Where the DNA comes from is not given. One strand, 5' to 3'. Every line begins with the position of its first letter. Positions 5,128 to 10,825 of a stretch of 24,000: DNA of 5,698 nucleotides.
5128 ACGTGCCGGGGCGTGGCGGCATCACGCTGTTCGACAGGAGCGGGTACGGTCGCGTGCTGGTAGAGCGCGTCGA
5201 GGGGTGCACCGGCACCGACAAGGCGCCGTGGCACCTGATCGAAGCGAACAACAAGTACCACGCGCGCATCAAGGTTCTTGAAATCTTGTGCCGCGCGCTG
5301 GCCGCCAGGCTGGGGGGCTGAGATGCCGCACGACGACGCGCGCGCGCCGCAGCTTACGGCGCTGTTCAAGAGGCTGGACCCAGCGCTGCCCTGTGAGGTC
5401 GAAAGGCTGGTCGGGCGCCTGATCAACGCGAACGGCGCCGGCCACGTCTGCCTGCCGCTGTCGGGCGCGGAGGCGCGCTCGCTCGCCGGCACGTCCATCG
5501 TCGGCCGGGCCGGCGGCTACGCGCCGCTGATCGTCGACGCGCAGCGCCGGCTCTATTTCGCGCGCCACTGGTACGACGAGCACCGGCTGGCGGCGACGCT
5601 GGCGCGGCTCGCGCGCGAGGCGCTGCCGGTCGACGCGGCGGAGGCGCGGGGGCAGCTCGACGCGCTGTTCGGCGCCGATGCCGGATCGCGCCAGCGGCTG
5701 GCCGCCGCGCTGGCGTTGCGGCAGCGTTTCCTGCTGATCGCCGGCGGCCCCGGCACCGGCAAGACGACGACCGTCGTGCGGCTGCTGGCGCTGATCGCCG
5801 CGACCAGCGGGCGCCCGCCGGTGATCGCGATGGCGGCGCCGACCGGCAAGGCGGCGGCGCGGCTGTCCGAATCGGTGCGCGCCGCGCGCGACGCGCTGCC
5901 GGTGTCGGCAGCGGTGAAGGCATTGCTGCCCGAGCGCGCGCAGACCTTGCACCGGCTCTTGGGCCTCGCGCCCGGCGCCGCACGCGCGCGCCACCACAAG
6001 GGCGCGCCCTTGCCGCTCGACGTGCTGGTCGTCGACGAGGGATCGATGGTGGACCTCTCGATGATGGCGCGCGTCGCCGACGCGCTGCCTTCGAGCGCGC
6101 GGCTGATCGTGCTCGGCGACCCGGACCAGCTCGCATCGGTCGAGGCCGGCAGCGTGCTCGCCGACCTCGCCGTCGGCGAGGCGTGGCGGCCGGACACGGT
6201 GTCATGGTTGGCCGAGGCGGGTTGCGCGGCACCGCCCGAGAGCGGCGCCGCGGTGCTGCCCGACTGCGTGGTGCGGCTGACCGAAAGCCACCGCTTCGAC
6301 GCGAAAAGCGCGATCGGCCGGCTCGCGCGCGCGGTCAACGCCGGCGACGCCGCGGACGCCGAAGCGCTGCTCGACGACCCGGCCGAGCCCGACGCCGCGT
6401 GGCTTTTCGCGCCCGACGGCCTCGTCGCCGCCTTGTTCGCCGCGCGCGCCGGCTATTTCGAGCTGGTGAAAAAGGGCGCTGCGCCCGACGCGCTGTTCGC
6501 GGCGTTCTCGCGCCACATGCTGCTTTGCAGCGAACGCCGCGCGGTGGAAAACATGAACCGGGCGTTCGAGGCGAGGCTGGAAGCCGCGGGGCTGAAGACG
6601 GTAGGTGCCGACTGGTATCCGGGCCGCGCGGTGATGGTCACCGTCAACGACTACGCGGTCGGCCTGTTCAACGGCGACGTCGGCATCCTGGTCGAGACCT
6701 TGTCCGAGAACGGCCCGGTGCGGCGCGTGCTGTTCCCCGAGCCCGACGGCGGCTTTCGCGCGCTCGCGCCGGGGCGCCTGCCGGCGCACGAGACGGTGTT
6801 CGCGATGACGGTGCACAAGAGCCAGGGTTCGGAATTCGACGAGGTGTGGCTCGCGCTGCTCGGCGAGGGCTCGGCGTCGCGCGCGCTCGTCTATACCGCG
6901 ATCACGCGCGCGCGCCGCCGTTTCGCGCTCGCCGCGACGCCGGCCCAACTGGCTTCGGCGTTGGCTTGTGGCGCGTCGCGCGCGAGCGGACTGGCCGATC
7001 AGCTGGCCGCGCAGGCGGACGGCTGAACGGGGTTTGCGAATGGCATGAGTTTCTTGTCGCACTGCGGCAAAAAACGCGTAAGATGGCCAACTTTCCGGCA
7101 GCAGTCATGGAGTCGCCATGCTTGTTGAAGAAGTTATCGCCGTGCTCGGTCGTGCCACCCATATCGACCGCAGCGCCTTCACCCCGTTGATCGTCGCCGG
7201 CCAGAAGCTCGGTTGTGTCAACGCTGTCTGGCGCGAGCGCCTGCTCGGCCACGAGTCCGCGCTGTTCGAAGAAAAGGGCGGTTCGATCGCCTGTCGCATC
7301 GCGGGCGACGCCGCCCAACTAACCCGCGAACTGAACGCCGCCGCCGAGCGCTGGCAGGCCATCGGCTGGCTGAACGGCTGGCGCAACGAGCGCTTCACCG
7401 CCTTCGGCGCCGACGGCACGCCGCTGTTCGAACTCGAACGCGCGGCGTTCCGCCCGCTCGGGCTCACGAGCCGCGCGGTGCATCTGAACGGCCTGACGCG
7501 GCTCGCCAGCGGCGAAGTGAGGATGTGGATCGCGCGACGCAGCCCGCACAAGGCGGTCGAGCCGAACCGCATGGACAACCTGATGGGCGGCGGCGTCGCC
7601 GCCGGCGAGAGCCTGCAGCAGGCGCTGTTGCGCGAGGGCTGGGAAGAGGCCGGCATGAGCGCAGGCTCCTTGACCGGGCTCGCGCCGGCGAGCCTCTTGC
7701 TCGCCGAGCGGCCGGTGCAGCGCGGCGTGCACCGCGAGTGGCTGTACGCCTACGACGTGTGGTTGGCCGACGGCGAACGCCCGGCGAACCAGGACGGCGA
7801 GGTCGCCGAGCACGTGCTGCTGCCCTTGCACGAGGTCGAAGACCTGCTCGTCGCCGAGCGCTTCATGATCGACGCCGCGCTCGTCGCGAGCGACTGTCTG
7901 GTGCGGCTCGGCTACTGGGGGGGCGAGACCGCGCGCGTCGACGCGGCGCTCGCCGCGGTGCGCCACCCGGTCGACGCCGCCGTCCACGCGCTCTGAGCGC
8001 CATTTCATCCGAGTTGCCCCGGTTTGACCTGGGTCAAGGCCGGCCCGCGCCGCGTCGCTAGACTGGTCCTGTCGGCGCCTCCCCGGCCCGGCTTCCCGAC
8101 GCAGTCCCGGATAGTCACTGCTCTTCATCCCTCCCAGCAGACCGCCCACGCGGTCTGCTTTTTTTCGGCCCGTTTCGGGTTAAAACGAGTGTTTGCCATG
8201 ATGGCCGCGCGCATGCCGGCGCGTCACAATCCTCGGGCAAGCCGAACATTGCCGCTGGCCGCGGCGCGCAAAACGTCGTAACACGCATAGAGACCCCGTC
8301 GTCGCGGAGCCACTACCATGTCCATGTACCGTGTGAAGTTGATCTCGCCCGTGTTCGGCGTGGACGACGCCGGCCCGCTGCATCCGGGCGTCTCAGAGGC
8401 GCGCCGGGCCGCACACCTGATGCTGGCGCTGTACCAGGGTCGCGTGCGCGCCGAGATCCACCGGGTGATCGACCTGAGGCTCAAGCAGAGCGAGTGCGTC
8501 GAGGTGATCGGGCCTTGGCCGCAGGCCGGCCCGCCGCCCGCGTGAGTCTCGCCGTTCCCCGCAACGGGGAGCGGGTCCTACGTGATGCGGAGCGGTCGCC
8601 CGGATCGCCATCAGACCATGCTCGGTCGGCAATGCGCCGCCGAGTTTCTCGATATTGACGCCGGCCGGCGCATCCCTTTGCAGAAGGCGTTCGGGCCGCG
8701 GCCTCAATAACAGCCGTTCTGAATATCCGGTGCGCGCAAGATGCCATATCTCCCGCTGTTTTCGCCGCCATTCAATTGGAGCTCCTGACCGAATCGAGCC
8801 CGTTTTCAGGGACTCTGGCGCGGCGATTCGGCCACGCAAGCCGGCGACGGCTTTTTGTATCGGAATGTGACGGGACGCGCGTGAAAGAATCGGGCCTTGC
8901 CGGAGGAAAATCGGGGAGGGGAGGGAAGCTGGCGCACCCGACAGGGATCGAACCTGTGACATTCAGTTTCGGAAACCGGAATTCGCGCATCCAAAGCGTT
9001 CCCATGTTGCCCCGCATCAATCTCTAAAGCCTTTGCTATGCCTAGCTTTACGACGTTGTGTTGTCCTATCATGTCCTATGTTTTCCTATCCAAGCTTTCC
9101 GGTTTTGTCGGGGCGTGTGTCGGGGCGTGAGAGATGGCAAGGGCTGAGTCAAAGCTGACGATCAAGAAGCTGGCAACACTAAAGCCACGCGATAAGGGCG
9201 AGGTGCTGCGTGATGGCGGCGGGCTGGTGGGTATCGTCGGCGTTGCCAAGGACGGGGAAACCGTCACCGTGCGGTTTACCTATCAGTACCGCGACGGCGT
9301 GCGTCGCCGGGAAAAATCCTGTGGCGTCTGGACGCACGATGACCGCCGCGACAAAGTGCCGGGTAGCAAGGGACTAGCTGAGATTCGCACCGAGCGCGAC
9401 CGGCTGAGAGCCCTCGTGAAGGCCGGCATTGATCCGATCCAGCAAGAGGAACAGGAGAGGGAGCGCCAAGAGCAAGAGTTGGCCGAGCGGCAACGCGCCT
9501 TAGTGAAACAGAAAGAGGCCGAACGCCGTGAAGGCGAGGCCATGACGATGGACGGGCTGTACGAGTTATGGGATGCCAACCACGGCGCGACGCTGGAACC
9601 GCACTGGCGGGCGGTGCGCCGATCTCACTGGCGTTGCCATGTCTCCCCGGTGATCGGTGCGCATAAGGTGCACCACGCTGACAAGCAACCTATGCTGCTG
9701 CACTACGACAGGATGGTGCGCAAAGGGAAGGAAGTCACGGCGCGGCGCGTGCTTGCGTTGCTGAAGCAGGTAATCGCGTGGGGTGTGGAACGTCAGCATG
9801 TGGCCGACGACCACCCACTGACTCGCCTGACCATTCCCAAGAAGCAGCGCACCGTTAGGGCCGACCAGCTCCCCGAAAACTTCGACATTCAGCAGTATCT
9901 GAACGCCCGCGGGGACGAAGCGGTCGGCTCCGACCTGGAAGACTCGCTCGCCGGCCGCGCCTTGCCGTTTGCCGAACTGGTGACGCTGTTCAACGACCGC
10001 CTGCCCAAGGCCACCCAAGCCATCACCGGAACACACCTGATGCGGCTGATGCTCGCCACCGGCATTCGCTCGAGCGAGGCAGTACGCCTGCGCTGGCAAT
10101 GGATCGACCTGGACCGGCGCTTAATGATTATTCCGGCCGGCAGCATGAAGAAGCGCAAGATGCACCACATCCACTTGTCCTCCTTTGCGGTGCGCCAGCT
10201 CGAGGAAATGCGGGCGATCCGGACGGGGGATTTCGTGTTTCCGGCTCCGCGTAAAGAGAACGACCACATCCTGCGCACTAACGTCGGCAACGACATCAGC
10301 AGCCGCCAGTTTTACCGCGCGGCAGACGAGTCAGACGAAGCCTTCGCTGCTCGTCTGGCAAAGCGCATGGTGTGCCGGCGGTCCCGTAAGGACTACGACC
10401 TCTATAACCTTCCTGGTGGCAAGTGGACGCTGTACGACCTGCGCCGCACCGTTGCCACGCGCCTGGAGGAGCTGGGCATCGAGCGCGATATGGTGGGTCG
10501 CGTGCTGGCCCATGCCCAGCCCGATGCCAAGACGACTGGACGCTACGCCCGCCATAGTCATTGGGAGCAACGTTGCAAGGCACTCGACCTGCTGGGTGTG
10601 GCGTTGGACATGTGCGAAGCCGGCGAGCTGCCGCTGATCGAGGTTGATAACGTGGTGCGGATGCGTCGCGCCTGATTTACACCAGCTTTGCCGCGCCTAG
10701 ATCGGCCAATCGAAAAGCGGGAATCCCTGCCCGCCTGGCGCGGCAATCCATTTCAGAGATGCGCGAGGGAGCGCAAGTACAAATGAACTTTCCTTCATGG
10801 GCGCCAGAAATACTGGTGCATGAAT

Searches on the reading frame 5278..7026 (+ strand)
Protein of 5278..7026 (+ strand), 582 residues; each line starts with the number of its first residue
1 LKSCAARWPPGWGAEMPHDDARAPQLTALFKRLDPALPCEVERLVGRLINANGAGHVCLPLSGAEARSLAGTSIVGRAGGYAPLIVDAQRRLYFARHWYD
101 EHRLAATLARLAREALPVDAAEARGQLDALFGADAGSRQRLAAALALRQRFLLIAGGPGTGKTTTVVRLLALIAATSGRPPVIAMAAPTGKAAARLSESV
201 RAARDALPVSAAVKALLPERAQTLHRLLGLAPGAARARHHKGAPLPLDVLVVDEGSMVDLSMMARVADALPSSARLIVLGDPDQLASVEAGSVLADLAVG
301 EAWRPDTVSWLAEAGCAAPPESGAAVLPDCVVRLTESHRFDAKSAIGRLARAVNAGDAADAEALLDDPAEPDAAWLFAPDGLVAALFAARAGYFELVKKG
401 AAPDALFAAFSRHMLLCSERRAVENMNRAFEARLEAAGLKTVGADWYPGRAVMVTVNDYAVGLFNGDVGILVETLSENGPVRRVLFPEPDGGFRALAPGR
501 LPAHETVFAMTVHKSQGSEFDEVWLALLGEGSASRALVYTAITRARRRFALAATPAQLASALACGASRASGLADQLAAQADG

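Call 11: search_protein_families(library=pfam, proteins=[window:5278-7026:+], max_evalue=0.001)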
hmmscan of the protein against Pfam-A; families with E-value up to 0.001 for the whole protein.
window:5278-7026:+ (582 aa): 10 families
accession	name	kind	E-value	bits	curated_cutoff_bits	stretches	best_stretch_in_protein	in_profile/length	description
PF13245.12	AAA_19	-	1.2e-31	110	25.1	1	139-288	1-132/134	AAA domain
PF13604.12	AAA_30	-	7.7e-27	94.7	27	1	140-298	9-141/191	AAA domain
PF01443.25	Viral_helicase1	-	7.2e-12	46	21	1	507-549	178-224/228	Viral superfamily 1 RNA helicase core domain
PF13538.12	UvrD_C_2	-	1e-10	41.8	27.4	1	507-548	2-48/52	UvrD-like helicase C-terminal domain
PF13086.12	AAA_11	-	2.2e-08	34.6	27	1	138-198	5-70/257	AAA domain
PF18335.7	SH3_13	-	6.2e-08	32.7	41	1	439-478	19-58/65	ATP-dependent RecD-like DNA helicase SH3 domain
PF00580.27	UvrD-helicase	-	6.3e-07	29.8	23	1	143-208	7-68/271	UvrD/REP helicase N-terminal domain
PF13401.12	AAA_22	-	1.1e-05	26.2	27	1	148-266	4-104/130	AAA domain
PF05127.21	NAT10_TcmA_helicase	-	0.0001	22.7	22.7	1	154-268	2-111/176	RNA cytidine acetyltransferase NAT10/TcmA, helicase domain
PF13361.12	UvrD_C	-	0.00045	20.2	25.6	0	504-552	284-346/350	UvrD-like helicase C-terminal domain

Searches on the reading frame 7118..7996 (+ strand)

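Call 11: search_protein_families(library=pfam, proteins=[window:7118-7996:+], max_evalue=0.001)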
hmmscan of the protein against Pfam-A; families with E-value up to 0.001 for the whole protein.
window:7118-7996:+ (292 aa): 2 families
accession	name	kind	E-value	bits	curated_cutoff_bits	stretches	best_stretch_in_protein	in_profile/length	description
PF00293.34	NUDIX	-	3.5e-12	46.9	21.1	1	135-242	16-121/134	NUDIX domain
PF15916.11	DUF4743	-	5.3e-08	33.4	25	1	15-116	13-116/118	Domain of unknown function (DUF4743)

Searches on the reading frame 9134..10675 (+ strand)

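Call 11: search_protein_families(library=pfam, proteins=[window:9134-10675:+], max_evalue=0.001)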
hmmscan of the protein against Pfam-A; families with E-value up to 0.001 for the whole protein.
window:9134-10675:+ (513 aa): 3 families
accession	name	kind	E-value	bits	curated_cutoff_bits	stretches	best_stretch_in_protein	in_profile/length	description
PF00589.27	Phage_integrase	-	4.1e-18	66.2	27.1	1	290-475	15-169/172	Phage integrase family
PF13356.12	Arm-DNA-bind_3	-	1.6e-08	35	27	1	8-107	4-82/83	Arm DNA-binding domain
PF22022.2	Phage_int_M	-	4.7e-06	27.2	27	1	150-228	12-90/96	Phage integrase central domain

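Call 57: search_protein_families(library=ncbifam, proteins=[window:9134-10675:+], max_evalue=0.01)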
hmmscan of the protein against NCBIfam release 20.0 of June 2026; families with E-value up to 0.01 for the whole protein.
window:9134-10675:+ (513 aa): 9 families
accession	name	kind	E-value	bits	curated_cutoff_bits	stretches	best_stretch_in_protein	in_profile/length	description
NF007246.0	PRK09692.1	domain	3.4e-14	52.3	434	2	298-379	234-316/413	integrase domain-containing protein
TIGR02224.1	recomb_XerC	equivalog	1.3e-10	41.2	335.15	1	292-397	123-223/295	tyrosine recombinase XerC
NF040815.2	recomb_XerA_Arch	equivalog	3.1e-08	33.5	220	1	290-474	105-254/263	site-specific tyrosine recombinase/integron integrase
NF001399.0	PRK00283.1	subfamily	3.3e-07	29.8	279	1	181-371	50-213/300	tyrosine recombinase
TIGR02225.1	recomb_XerD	equivalog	1.4e-06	27.9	329.6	1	281-396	108-219/290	site-specific tyrosine recombinase XerD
NF003462.0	PRK05084.1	equivalog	4.7e-05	22.3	267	1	302-474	200-344/360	tyrosine recombinase XerS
NF007370.0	PRK09870.1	subfamily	0.00016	21.4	221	1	296-402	31-130/200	tyrosine-type DNA invertase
NF002331.0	PRK01287.1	subfamily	0.0024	16.9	371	1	284-342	149-207/365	site-specific tyrosine recombinase XerC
TIGR02249.1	integrase_gron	subfamily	0.006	16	265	0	299-343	116-162/315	integron integrase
